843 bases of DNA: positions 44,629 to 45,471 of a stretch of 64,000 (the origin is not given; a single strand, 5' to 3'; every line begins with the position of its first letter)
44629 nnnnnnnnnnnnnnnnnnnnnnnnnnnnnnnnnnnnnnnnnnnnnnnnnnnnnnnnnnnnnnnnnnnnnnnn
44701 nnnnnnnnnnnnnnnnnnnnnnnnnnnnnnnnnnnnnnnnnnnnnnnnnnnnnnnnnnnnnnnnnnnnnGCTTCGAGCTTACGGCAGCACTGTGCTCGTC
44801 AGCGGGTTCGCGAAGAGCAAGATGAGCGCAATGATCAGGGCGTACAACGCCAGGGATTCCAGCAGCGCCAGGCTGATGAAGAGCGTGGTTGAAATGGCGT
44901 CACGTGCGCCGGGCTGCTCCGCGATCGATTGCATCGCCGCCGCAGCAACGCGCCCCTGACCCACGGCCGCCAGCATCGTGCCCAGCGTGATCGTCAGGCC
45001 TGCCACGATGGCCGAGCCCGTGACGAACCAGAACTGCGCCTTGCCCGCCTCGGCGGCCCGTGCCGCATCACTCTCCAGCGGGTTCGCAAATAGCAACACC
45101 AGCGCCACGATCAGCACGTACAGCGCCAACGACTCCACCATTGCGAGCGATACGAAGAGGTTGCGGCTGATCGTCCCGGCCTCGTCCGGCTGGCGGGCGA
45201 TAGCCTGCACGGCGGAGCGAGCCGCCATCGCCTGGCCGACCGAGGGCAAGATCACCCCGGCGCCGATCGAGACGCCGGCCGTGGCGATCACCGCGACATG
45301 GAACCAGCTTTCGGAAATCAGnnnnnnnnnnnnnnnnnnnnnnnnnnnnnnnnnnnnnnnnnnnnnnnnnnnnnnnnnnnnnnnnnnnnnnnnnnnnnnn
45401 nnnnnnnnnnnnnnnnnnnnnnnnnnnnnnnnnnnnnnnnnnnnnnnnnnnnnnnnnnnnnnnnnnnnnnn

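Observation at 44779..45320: Tandem-duplicated, fused c subunit (c2 double hairpin) retaining both carboxylates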

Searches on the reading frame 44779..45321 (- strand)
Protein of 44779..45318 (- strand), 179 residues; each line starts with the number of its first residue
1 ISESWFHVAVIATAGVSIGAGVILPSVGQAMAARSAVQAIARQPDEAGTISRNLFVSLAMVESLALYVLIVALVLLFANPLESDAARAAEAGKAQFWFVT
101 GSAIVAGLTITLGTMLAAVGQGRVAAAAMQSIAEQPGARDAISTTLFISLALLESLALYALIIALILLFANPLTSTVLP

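Call 4: search_protein_families(library=pfam, proteins=[window:44779-45318:-], max_evalue=0.01)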
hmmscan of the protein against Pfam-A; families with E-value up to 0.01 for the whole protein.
window:44779-45318:- (179 aa): 1 family
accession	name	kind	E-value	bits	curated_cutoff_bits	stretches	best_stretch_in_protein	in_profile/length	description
PF00137.26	ATP-synt_C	-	3.6e-28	98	24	2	104-167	1-60/60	ATP synthase subunit C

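Call 6: find_homologous_proteins(query=window:44782-45321:-, max_evalue=0.00001)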
Query seq(180 aa) (180 aa): 360 proteins with E <= 0.00001 among 4156 candidates; the best 120 are listed.
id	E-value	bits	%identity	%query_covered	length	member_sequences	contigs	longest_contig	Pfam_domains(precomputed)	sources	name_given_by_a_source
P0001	6.4e-90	317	99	94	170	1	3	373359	PF00137.27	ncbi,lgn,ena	-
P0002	6.5e-89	314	88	100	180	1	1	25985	PF00137.27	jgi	jgi:F-type H+-transporting ATPase subunit c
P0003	3.7e-87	308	86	99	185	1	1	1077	PF00137.27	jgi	jgi:F-type H+-transporting ATPase subunit c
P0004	4.2e-83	295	83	100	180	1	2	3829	PF00137.27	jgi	jgi:F-type H+-transporting ATPase subunit c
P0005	4.9e-80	285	79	99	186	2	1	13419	PF00137.27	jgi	jgi:F-type H+-transporting ATPase subunit c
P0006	9.4e-80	284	85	94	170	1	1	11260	PF00137.27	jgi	jgi:F-type H+-transporting ATPase subunit c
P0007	2.7e-78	279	80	99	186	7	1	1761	PF00137.27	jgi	jgi:F-type H+-transporting ATPase subunit c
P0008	3.3e-78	279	93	87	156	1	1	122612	PF00137.27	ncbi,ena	-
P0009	1.5e-76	274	87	88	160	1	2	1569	PF00137.27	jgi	jgi:F-type H+-transporting ATPase subunit c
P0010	1.8e-75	270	83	93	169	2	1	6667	PF00137.27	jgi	jgi:F-type H+-transporting ATPase subunit c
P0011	3.9e-74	266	87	87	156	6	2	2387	PF00137.27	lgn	-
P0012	5.4e-74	265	87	87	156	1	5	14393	PF00137.27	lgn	-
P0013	1.3e-73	264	85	87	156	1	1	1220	PF00137.27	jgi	jgi:F-type H+-transporting ATPase subunit c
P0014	3.7e-73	263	86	88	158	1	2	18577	PF00137.27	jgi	jgi:F-type H+-transporting ATPase subunit c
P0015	5.4e-73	262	72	100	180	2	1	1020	PF00137.27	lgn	-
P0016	5.8e-73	262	85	87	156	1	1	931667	PF00137.27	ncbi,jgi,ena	jgi:F-type H+-transporting ATPase subunit c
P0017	6.0e-73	262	75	99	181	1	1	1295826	PF00137.27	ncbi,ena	-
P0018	1.1e-72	261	83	87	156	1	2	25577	PF00137.27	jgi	jgi:F-type H+-transporting ATPase subunit c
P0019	2.4e-72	260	85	87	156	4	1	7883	PF00137.27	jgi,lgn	-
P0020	4.1e-71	256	86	85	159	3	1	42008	PF00137.27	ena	-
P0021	7.1e-71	255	83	87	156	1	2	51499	PF00137.27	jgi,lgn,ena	-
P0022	3.9e-70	253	82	87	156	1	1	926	PF00137.27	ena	-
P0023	6.5e-69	249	74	100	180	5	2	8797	PF00137.27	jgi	jgi:F-type H+-transporting ATPase subunit c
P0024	2.3e-68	247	74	100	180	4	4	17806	PF00137.27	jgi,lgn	jgi:ATP synthase F0 subunit c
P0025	7.6e-67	242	72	100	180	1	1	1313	PF00137.27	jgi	jgi:F-type H+-transporting ATPase subunit c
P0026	1.8e-65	238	69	99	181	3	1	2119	PF00137.27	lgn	-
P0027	2.2e-65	237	71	99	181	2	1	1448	PF00137.27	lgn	-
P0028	2.7e-65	237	70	99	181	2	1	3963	PF00137.27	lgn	-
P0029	5.1e-65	236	69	99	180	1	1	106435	PF00137.27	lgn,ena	-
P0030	1.2e-64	235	69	99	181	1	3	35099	PF00137.27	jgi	-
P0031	1.9e-64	234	69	99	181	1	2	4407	PF00137.27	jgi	-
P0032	3.3e-64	234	66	99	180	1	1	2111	PF00137.27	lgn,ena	-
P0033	6.5e-64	233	69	99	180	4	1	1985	PF00137.27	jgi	jgi:F-type H+-transporting ATPase subunit c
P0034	9.0e-64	232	70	99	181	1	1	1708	PF00137.27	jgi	jgi:F-type H+-transporting ATPase subunit c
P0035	3.0e-63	231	68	100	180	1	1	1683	PF00137.27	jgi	-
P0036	3.6e-63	230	66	99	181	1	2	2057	PF00137.27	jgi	jgi:F-type H+-transporting ATPase subunit c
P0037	2.5e-62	228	65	99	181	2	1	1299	PF00137.27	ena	-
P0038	2.9e-62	227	69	99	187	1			PF00137.27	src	-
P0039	3.5e-62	227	68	99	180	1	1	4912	PF00137.27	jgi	jgi:F-type H+-transporting ATPase subunit c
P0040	6.3e-62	226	67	99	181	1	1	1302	PF00137.27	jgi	jgi:F-type H+-transporting ATPase subunit c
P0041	1.1e-61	226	67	100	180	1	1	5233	PF00137.27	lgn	-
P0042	1.2e-61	225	66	99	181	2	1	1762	PF00137.27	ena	-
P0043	1.4e-61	225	69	99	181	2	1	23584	PF00137.27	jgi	jgi:F-type H+-transporting ATPase subunit c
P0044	2.4e-61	224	69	99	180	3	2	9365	PF00137.27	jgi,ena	jgi:F-type H+-transporting ATPase subunit c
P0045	3.1e-61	224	65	100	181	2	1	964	PF00137.27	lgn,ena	-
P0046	3.9e-61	224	65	99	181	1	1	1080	PF00137.27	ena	-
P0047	5.0e-61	223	66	99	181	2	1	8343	PF00137.27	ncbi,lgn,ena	-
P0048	8.6e-61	223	66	99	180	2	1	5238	PF00137.27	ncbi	-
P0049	1.1e-60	222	66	99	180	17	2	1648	PF00137.27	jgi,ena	-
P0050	1.3e-60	222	66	97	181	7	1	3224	PF00137.27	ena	-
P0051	1.4e-60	222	65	100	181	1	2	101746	PF00137.27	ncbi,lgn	ncbi:MAG: ATP synthase F0 subunit C [Candidatus Binatia bacterium]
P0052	1.6e-60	222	67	98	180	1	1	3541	PF00137.27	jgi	jgi:F-type H+-transporting ATPase subunit c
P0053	2.3e-60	221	64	99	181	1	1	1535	PF00137.27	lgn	-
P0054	5.2e-60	220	66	97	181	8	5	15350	PF00137.27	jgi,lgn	jgi:F-type H+-transporting ATPase subunit c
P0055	6.7e-60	220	67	97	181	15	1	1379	PF00137.27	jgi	jgi:F-type H+-transporting ATPase subunit c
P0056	9.2e-60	219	64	99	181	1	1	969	PF00137.27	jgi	jgi:F-type H+-transporting ATPase subunit c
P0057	1.8e-59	218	65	99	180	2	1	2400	PF00137.27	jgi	jgi:F-type H+-transporting ATPase subunit c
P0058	2.4e-59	218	63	99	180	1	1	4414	PF00137.27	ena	-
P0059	3.5e-59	217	64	98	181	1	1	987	PF00137.27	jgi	-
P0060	4.3e-59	217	65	99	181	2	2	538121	PF00137.27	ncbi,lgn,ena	-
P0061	8.7e-59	216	68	97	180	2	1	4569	PF00137.27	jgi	jgi:F-type H+-transporting ATPase subunit c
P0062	1.0e-58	216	63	99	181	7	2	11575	PF00137.27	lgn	-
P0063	1.3e-58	215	74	88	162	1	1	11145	PF00137.27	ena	-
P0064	1.3e-58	215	68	96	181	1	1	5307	PF00137.27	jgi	jgi:F-type H+-transporting ATPase subunit c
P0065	1.9e-58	215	65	99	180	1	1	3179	PF00137.27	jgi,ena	-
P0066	3.8e-58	214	62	99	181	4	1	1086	PF00137.27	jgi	jgi:F-type H+-transporting ATPase subunit c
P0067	6.1e-58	213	63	99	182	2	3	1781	PF00137.27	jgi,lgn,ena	-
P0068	6.6e-58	213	63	100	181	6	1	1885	PF00137.27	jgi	jgi:F-type H+-transporting ATPase subunit c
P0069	6.7e-58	213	63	99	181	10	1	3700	PF00137.27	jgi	jgi:F-type H+-transporting ATPase subunit c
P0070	6.9e-58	213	65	98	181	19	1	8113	PF00137.27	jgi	jgi:F-type H+-transporting ATPase subunit c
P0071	1.4e-57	212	63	99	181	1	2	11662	PF00137.27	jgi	jgi:F-type H+-transporting ATPase subunit c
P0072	1.5e-57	212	62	99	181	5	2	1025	PF00137.27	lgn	-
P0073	1.7e-57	212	65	99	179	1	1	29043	PF00137.27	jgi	jgi:ATP synthase F0 subunit c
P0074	2.2e-57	212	66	99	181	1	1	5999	PF00137.27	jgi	jgi:F-type H+-transporting ATPase subunit c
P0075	2.3e-57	211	64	97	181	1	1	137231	PF00137.27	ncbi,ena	-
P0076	2.4e-57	211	63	100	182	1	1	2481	PF00137.27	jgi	-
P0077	4.8e-57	210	65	99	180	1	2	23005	PF00137.27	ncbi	-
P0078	5.0e-57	210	64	99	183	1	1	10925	PF00137.27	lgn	-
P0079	7.5e-57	210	64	99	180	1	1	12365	PF00137.27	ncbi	-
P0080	8.4e-57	210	65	98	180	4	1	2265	PF00137.27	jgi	jgi:F-type H+-transporting ATPase subunit c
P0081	8.8e-57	210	64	99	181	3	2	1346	PF00137.27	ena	-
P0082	9.4e-57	209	63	100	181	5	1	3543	PF00137.27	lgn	-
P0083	1.3e-56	209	63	99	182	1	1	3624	PF00137.27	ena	-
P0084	2.1e-56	208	66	99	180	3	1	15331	PF00137.27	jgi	jgi:F-type H+-transporting ATPase subunit c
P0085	3.3e-56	208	63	95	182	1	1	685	PF00137.27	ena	-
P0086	5.7e-56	207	63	99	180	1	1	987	PF00137.27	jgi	jgi:F-type H+-transporting ATPase subunit c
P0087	6.0e-56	207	63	96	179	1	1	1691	PF00137.27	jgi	jgi:F-type H+-transporting ATPase subunit c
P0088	1.0e-55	206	62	99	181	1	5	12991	PF00137.27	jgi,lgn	jgi:F-type H+-transporting ATPase subunit c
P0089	1.2e-55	206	64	99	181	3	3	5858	PF00137.27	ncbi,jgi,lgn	jgi:F-type H+-transporting ATPase subunit c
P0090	1.3e-55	206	62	99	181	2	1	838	PF00137.27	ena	-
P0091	1.6e-55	205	61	99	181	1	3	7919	PF00137.27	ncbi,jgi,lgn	jgi:F-type H+-transporting ATPase subunit c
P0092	2.4e-55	205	65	97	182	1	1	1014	PF00137.27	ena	-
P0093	3.1e-55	205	63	99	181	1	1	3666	PF00137.27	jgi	jgi:F-type H+-transporting ATPase subunit c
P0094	3.8e-55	204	67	93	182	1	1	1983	PF00137.27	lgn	-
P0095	5.8e-55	204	67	98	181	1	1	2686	PF00137.27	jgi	jgi:F-type H+-transporting ATPase subunit c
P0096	6.5e-55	203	64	96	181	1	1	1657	PF00137.27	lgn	-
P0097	1.1e-54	203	59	99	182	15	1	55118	PF00137.27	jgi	jgi:F-type H+-transporting ATPase subunit c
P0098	1.6e-54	202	62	96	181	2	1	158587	PF00137.27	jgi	jgi:F-type H+-transporting ATPase subunit c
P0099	1.6e-54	202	60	99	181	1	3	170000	PF00137.27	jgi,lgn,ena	-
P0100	1.8e-54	202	62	98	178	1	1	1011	PF00137.27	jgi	jgi:ATP synthase F0 subunit c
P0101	2.9e-54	201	61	99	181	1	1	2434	PF00137.27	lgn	-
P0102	3.8e-54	201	65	96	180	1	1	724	PF00137.27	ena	-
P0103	5.3e-54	201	63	91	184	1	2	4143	PF00137.27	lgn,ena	-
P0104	6.8e-54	200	63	99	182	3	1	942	PF00137.27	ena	-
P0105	8.6e-54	200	65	92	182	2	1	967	PF00137.27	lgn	-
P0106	1.2e-53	199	65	87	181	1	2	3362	PF00137.27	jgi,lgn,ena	-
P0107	1.2e-53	199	68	86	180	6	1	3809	PF00137.27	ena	-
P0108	2.8e-53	198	61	98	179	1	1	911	PF00137.27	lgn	-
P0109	4.9e-53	197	61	99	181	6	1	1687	PF00137.27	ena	-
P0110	5.4e-53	197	67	87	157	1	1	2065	PF00137.27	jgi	jgi:F-type H+-transporting ATPase subunit c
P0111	8.7e-53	197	61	99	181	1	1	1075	PF00137.27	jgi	jgi:ATP synthase F0 subunit c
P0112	9.7e-53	196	59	99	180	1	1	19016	PF00137.27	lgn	-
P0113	1.1e-52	196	61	99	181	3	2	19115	PF00137.27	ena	-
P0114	1.1e-52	196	59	99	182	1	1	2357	PF00137.27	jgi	-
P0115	1.8e-52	196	60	99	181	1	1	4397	PF00137.27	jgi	jgi:F-type H+-transporting ATPase subunit c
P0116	2.3e-52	195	63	96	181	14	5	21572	PF00137.27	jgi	jgi:ATP synthase F0 subunit c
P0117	2.6e-52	195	61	99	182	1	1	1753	PF00137.27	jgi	-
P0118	3.2e-52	195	63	99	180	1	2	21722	PF00137.27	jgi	-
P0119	4.0e-52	194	68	88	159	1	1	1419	PF00137.27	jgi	jgi:F-type H+-transporting ATPase subunit c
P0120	4.8e-52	194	65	96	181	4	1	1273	PF00137.27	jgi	-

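Call 10: search_protein_families(library=ncbifam, proteins=[window:44779-45318:-], max_evalue=0.001)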
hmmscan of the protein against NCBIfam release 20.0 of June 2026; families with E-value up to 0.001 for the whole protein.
window:44779-45318:- (179 aa): 20 families
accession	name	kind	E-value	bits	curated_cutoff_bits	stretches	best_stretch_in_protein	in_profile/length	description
NF009998.0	PRK13468.1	equivalog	2.5e-51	171.9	116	2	4-83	5-84/88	F0F1 ATP synthase subunit C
TIGR03322.1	alt_F1F0_F0_C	exception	6.8e-45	151.6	130.85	2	5-81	5-81/86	alternate F1F0 ATPase, F0 subunit C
NF005608.0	PRK07354.1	equivalog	1.6e-40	137.6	128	2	8-81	7-80/81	F0F1 ATP synthase subunit C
NF009999.0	PRK13471.1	equivalog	3.8e-24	84.7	124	2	95-170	9-84/85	F0F1 ATP synthase subunit C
TIGR01260.1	ATP_synt_c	equivalog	1.3e-22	79.6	43.95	2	117-170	5-58/58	ATP synthase F0 subunit C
NF006295.0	PRK08482.1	equivalog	1.5e-22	80.2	135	2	88-174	17-104/105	F0F1 ATP synthase subunit C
NF005363.0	PRK06876.1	equivalog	1.2e-21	76.3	71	2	102-173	8-79/80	F0F1 ATP synthase subunit C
NF005521.0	PRK07159.1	equivalog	3.5e-21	75.1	122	2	101-169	32-99/101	F0F1 ATP synthase subunit C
NF005733.0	PRK07558.1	equivalog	5.1e-17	61.8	85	2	103-170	8-74/75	F0F1 ATP synthase subunit C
NF004532.0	PRK05880.1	equivalog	6.9e-14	51.8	120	2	10-80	11-81/83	F0F1 ATP synthase subunit C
NF005900.0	PRK07874.1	equivalog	9.1e-14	51.5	114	2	14-72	19-77/80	ATP synthase F0 subunit C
NF007200.0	PRK09621.1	equivalog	3e-12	46.7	108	2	13-75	82-140/141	ATP synthase subunit C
NF004888.0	PRK06251.1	equivalog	3.7e-12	46.3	101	2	84-171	18-101/102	V-type ATP synthase subunit K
NF009995.0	PRK13464.1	equivalog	3.1e-09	37.4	168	2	102-174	15-87/101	F0F1 ATP synthase subunit B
NF009996.0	PRK13466.1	equivalog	1.5e-07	31.5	110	0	107-167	5-65/66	F0F1 ATP synthase subunit C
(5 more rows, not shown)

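Call 11: find_encoding_contigs(protein=P0001, flank=10000, max_places=4)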
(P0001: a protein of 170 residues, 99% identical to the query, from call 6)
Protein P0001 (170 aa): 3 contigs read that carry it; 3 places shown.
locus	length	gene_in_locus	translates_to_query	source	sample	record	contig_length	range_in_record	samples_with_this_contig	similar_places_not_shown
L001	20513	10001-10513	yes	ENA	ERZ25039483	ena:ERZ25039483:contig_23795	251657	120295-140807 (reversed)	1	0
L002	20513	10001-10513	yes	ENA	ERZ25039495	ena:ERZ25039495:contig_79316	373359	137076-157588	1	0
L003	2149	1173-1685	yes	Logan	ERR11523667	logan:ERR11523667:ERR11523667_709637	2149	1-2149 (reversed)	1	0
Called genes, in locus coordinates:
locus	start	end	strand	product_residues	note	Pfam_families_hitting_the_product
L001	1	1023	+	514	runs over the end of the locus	PF02687:FtsX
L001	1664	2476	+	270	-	PF02687:FtsX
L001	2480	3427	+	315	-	PF00005:ABC_tran, PF02463:SMC_N (faint), PF13304:AAA_21 (faint)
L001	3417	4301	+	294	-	PF00005:ABC_tran, PF02463:SMC_N (faint), PF13304:AAA_21 (faint)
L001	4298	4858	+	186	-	PF07876:Dabb (weak)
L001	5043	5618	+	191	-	PF00565:SNase (faint)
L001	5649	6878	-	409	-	PF05977:MFS_3, PF07690:MFS_1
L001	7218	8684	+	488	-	PF02874:ATP-synt_ab_N, PF00006:ATP-synt_ab, PF22919:ATP-synt_VA_C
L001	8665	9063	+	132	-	PF02823:ATP-synt_DE_N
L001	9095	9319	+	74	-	PF09527:ATPase_gene1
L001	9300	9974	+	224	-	PF00119:ATP-synt_A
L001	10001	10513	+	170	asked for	PF00137:ATP-synt_C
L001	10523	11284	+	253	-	PF00430:ATP-synt_B, PF00213:OSCP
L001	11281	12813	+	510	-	PF02874:ATP-synt_ab_N, PF00006:ATP-synt_ab, PF00306:ATP-synt_ab_C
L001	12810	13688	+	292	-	PF00231:ATP-synt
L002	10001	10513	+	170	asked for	PF00137:ATP-synt_C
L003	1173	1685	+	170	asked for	PF00137:ATP-synt_C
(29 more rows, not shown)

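Call 13: find_related_loci(query=A1, collection=genome_contigs, flank=8000)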
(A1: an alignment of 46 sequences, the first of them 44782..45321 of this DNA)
Query A1 (180 aa) in genome_contigs; peptide patterns used: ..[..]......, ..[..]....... (x = any residue, [..] = any of these).
22 stretches matched a pattern; 14 encode a relative of the query (tblastn E <= 1e-3); 14 distinct loci.
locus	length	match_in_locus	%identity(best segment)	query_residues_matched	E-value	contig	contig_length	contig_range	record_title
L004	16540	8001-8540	86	1-180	7e-87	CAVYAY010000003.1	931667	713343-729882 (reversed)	MAG: uncultured Chloroflexia bacterium isolate MFD04944.bin.2.8 genome assembly, contig: contig_53600, whole genome shot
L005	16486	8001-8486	93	3-180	2e-79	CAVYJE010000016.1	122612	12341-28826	MAG: uncultured Chloroflexia bacterium isolate MFD05684.bin.2.107 genome assembly, contig: contig_56825, whole genome sh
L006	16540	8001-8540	80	1-180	7e-71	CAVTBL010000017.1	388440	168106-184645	MAG: uncultured Chloroflexia bacterium isolate MFD02416.bin.2.180 genome assembly, contig: contig_8891, whole genome sho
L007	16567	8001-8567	75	2-179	8e-64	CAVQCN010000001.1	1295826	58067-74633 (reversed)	MAG: uncultured Chloroflexia bacterium isolate MFD02416.bin.1.135 genome assembly, contig: contig_16886, whole genome sh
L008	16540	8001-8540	64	1-180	4e-62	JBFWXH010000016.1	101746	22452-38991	MAG: Candidatus Binatia bacterium isolate CA_2019_TPBS_136 NODE_1737_length_101746_cov_7.296263_TPBS, whole genome shotg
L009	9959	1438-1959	65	6-179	2e-59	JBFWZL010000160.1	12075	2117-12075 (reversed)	MAG: Candidatus Binatia bacterium isolate CA_2019_TPBS_187 NODE_21536_length_12075_cov_2.956478_TPBS, whole genome shotg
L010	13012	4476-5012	61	1-179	1e-58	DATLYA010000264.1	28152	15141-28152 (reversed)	MAG TPA_asm: Candidatus Methylomirabilota bacterium isolate SMAG_U13260 k141_166010, whole genome shotgun sequence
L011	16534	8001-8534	65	2-179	1e-56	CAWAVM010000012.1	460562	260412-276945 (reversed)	MAG: uncultured Chloroflexia bacterium isolate MFD05684.bin.1.182 genome assembly, contig: contig_40079, whole genome sh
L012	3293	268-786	66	6-179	3e-56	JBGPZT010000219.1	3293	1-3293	MAG: Candidatus Limnocylindria bacterium isolate OBJ1_062018_070_19 k141_161126_length_3293_cov_11.1209, whole genome sh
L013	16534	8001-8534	60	2-179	3e-56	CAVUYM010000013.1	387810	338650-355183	MAG: uncultured Chloroflexia bacterium isolate MFD05684.bin.2.37 genome assembly, contig: contig_32412, whole genome sho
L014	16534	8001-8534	65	2-179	3e-56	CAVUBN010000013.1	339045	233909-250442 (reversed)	MAG: uncultured Chloroflexia bacterium isolate MFD05684.bin.2.170 genome assembly, contig: contig_40080, whole genome sh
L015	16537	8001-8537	60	1-179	1e-50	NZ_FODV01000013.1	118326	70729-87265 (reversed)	Halogranum amylolyticum strain CGMCC 1.10121, whole genome shotgun sequence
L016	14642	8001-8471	67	23-179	3e-46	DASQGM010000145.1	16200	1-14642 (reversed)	MAG TPA_asm: bacterium isolate SMAG_U11806 k141_13744, whole genome shotgun sequence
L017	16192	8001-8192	47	27-167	1e-10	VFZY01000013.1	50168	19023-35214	MAG: Acidobacteria bacterium isolate K_Offshore_80m_m2_102 K_Offshore_80m_m2_102_Ga0194132_10001317, whole genome shotgu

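Call 19: search_protein_families(library=pfam, proteins=[L007:7014-7319:+, L010:3537-3809:+, L013:7034-7327:+, L016:7001-7273:+, L011:7062-7331:+, L015:7004-7333:+], max_evalue=1)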
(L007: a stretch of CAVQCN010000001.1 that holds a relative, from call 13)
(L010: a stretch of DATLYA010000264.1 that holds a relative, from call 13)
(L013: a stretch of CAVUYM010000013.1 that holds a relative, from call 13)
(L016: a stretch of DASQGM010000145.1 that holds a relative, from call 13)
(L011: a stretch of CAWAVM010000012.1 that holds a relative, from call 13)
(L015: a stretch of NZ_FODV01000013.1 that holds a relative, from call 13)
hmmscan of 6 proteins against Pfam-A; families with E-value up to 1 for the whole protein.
L007:7014-7319:+ (101 aa): 5 families
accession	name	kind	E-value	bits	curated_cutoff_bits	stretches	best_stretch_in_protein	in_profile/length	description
PF13273.12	DUF4064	-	0.16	12.7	32.1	1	8-85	22-98/102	Protein of unknown function (DUF4064)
PF11457.13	DUF3021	-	0.26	11.9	24.7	1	37-95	60-122/130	Protein of unknown function (DUF3021)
PF09527.15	ATPase_gene1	-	0.3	11.6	26.6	1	6-20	34-48/54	Putative F0F1-ATPase subunit Ca2+/Mg2+ transporter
PF00487.30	FA_desaturase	-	0.77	9.9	29.7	1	11-89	106-178/253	Fatty acid desaturase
PF19094.5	EMC6_arch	-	0.86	10.5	26.7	1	5-53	5-51/87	EMC6-arch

L010:3537-3809:+ (90 aa): 3 families
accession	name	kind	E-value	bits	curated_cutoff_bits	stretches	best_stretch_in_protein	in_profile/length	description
PF12966.13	AtpR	-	0.021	15.7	26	1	6-84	3-82/86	N-ATPase, AtpR subunit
PF02277.22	DBI_PRT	-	0.11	12.2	22.6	1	41-75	227-261/329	Phosphoribosyltransferase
PF19865.4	DUF6338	-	0.52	10.3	26.5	1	2-67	41-102/205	Family of unknown function (DUF6338)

L013:7034-7327:+ (97 aa): 1 family
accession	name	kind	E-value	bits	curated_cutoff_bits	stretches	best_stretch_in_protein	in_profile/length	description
PF20128.4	DUF6518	-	0.015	15.2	25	1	12-97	69-152/204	Family of unknown function (DUF6518)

L016:7001-7273:+ (90 aa): 0 families

L011:7062-7331:+ (89 aa): 0 families

L015:7004-7333:+ (109 aa): 2 families
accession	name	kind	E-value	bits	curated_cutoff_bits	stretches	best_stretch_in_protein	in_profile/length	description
PF09527.15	ATPase_gene1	-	1.3e-11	44.8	26.6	1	45-96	1-52/54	Putative F0F1-ATPase subunit Ca2+/Mg2+ transporter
PF18920.5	DUF5671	-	0.0026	18.1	28.4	1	29-92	65-128/132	Domain of unknown function (DUF5671)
